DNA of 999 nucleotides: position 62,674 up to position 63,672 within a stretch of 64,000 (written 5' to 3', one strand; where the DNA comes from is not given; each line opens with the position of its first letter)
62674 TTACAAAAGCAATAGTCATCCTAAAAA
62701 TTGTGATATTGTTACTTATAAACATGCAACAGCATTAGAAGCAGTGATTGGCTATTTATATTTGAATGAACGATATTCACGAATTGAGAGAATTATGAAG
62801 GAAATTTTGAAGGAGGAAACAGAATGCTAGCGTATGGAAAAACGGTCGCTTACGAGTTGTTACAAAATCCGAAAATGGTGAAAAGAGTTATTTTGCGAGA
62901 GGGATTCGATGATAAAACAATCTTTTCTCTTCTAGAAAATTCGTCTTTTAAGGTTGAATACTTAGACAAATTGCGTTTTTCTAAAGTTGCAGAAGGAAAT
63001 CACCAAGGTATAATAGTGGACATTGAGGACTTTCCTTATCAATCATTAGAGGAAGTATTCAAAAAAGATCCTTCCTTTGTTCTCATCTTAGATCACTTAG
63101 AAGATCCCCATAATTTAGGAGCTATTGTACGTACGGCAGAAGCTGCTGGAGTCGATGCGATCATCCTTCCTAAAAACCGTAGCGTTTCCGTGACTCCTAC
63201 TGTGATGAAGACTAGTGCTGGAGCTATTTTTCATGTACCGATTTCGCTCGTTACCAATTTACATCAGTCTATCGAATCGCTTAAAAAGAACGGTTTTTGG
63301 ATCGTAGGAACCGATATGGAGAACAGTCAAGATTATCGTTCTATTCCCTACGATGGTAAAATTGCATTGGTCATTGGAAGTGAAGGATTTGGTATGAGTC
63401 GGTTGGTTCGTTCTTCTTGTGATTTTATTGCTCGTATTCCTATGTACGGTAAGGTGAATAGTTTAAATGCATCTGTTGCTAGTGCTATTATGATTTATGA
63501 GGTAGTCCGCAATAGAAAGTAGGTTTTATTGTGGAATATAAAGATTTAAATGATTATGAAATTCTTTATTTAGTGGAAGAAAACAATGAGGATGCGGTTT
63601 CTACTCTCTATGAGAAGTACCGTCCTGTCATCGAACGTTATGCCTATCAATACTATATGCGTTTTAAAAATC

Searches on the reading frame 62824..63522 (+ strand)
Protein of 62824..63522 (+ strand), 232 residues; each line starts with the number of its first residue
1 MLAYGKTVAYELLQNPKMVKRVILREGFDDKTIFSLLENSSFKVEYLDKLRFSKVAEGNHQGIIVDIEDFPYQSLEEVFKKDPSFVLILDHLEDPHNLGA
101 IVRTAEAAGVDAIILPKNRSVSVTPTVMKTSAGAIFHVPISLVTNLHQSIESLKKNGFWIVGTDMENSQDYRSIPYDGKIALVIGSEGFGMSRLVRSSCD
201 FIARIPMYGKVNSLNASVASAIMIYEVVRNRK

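Call 44: find_encoding_contigs(protein=window:62824-63522:+, flank=10000, max_places=3)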
Protein window:62824-63522:+ (232 aa): no gene with exactly this product is on record in the collection.
